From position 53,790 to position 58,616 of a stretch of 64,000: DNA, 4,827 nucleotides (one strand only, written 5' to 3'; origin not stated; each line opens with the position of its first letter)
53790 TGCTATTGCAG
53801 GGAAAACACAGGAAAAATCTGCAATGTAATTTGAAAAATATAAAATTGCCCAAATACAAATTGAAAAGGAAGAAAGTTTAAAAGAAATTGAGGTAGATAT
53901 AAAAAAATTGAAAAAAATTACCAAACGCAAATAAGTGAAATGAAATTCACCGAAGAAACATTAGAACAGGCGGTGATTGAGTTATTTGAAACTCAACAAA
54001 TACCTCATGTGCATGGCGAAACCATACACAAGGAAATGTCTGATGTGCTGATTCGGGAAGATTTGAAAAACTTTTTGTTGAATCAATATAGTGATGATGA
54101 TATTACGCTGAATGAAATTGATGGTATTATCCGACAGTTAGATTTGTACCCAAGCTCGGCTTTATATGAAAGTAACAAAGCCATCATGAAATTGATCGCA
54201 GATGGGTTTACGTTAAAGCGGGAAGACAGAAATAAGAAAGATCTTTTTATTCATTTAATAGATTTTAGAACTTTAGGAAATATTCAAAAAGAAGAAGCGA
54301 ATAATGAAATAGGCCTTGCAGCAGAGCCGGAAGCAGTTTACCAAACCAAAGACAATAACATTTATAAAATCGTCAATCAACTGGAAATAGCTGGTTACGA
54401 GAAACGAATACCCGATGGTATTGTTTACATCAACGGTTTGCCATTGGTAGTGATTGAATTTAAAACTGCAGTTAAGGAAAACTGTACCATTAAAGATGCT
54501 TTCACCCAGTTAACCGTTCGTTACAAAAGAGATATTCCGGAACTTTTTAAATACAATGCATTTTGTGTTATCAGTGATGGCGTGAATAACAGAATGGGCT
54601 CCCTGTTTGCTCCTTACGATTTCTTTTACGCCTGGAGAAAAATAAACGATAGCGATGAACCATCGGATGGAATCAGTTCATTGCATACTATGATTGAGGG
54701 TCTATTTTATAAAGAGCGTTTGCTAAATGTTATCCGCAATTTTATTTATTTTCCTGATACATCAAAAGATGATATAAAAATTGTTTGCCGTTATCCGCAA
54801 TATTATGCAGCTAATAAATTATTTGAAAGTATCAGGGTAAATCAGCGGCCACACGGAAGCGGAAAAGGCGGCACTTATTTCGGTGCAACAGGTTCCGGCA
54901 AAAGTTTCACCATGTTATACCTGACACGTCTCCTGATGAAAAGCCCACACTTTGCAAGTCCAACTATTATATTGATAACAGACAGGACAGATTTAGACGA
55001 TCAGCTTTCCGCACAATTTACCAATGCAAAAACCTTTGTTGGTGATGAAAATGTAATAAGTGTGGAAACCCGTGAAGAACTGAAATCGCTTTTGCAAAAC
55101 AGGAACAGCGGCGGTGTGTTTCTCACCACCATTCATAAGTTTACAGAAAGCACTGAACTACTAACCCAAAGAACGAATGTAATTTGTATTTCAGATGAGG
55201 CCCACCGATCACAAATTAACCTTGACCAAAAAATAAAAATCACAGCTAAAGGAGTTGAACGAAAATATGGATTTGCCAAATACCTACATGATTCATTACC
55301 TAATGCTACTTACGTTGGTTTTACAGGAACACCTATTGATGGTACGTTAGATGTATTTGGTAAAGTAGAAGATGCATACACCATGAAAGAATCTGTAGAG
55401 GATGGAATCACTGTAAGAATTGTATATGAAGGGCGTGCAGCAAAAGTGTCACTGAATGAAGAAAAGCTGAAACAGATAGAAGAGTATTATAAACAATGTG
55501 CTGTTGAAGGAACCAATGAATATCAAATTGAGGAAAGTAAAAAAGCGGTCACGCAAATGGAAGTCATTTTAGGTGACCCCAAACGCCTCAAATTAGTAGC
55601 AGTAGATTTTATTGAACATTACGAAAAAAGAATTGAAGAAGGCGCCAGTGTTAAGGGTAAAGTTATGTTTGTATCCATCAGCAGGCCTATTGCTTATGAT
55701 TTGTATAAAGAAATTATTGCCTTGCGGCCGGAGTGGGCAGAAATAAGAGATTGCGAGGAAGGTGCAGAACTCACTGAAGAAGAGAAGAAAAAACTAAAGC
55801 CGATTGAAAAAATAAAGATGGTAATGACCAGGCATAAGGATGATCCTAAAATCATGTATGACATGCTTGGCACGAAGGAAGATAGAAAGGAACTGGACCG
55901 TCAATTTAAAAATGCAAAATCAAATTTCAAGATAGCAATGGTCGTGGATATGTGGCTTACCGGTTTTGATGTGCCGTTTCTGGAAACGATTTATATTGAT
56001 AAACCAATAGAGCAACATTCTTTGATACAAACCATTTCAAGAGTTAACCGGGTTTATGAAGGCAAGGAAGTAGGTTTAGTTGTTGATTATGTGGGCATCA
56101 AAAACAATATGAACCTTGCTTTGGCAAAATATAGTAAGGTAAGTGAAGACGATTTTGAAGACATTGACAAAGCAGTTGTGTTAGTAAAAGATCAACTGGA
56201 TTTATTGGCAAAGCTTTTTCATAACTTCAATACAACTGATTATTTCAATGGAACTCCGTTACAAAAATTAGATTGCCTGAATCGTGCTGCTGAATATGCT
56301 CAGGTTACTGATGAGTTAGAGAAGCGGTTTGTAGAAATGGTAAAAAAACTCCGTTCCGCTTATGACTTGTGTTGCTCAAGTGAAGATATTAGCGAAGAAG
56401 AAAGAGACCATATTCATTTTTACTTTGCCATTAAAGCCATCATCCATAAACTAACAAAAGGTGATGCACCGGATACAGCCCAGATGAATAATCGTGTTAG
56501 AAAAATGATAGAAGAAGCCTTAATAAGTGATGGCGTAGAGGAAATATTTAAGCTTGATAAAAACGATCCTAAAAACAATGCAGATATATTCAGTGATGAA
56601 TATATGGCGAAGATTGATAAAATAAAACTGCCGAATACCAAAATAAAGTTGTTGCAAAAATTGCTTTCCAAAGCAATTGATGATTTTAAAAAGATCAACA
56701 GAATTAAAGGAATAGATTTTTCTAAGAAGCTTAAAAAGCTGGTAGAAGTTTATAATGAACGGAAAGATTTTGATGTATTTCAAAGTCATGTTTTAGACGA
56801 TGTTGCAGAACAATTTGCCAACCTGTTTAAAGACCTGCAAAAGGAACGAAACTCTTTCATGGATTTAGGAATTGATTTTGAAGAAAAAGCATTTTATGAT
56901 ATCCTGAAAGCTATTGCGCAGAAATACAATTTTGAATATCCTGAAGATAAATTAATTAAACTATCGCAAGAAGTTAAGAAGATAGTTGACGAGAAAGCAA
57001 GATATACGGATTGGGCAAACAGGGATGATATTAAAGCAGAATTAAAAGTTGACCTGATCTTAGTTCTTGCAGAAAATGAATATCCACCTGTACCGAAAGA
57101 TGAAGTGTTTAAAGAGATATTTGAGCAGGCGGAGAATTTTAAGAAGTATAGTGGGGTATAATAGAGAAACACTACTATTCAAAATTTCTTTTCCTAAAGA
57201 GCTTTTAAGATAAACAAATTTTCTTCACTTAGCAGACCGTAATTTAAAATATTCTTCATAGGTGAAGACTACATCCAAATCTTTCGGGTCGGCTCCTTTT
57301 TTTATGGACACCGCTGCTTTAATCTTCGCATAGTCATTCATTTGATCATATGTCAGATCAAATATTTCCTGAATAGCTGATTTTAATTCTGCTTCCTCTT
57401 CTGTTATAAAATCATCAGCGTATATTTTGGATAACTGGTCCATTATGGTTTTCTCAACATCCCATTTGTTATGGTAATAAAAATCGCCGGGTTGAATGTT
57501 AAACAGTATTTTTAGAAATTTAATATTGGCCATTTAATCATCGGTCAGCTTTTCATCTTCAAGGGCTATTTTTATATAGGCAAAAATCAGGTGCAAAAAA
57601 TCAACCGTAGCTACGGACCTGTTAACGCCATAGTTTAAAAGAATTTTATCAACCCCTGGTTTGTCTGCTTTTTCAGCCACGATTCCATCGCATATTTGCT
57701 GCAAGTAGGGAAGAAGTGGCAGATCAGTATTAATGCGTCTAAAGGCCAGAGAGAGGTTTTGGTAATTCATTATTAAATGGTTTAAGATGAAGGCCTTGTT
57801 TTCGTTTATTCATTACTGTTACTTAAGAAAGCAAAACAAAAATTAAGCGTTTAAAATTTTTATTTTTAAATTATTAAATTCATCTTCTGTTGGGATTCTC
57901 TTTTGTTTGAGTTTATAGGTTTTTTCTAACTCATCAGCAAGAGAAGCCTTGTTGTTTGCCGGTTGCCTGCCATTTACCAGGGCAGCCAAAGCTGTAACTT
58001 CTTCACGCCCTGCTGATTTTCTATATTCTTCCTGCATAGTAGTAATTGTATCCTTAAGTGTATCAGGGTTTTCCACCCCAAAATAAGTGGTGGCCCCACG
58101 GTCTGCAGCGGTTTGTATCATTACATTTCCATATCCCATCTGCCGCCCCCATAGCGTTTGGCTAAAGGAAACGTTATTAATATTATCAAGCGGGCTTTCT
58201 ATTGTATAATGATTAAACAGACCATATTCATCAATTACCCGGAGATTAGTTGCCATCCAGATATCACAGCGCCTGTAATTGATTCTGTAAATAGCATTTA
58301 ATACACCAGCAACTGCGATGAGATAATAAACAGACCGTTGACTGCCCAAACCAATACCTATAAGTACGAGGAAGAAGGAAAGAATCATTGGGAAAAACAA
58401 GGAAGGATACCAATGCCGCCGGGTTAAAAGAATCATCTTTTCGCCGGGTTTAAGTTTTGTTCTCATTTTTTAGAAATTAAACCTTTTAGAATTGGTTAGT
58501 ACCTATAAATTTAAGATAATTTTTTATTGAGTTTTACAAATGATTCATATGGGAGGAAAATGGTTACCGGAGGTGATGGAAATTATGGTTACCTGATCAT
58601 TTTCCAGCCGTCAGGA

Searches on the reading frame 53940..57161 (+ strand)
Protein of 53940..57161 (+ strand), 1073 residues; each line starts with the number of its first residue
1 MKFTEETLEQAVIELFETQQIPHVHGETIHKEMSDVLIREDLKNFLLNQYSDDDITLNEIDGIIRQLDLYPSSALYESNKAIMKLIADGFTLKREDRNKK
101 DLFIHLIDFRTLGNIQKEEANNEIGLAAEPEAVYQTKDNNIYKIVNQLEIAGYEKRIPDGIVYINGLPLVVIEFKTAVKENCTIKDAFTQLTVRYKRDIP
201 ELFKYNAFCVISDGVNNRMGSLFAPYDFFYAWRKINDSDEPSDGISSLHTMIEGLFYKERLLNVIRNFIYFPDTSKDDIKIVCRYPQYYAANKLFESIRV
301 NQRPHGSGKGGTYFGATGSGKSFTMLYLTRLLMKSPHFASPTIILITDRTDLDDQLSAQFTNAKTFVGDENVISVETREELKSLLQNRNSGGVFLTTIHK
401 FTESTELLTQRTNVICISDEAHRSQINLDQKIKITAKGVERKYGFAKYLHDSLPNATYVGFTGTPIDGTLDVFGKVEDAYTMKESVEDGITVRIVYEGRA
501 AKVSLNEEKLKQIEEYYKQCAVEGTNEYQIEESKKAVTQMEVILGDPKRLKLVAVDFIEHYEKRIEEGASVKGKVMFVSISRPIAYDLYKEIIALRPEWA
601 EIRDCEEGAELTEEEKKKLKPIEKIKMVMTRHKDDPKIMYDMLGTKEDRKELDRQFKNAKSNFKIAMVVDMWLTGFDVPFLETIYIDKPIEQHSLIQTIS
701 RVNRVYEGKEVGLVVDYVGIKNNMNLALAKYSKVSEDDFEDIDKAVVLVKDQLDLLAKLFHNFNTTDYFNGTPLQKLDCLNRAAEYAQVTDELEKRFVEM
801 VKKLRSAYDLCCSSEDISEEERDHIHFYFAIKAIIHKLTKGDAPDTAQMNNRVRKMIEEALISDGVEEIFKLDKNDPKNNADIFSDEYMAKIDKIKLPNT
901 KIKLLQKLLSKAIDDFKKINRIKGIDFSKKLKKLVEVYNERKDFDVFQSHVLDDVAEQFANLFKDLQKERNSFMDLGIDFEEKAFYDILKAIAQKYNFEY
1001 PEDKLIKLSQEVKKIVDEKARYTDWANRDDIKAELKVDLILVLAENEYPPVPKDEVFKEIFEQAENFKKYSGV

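Call 28: search_protein_families(library=pfam, proteins=[window:53940-57161:+], max_evalue=0.001)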
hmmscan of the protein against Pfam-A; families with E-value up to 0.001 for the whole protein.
window:53940-57161:+ (1073 aa): 5 families
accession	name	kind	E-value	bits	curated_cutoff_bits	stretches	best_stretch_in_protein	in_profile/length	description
PF11867.13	T1RH-like_C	-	1.4e-89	301.1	26.8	1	736-1069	5-328/329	Type I restriction enzyme HindI endonuclease subunit-like, C-terminal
PF18766.7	SWI2_SNF2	-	1.6e-54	185.3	26.7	1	287-519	2-210/221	SWI2/SNF2 ATPase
PF04313.20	HSDR_N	-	4.5e-32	112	25.1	1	3-225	2-195/198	Type I restriction enzyme R protein N terminus (HSDR_N)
PF22679.2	T1R_D3-like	-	1.2e-22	81.5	27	1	613-717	50-156/158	Type I restriction enzyme subunit R domain 3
PF04851.21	ResIII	-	1.2e-17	64.7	22.5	1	281-466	2-163/164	Type III restriction enzyme, res subunit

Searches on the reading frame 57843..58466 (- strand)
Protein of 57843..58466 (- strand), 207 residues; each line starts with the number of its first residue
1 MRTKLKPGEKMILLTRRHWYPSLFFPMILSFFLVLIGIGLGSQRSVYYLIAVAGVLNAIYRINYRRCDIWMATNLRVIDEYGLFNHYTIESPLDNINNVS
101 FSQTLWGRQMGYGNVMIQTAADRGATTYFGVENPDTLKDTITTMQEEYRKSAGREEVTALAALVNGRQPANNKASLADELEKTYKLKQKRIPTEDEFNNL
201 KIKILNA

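Call 71: search_protein_families(library=pfam, proteins=[window:57843-58466:-], max_evalue=0.0001)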
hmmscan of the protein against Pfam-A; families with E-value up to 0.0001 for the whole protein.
window:57843-58466:- (207 aa): 1 family
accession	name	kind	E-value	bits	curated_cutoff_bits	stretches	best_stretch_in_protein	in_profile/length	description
PF03703.20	bPH_2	-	2.1e-10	41.1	22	1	65-141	2-78/78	Bacterial PH domain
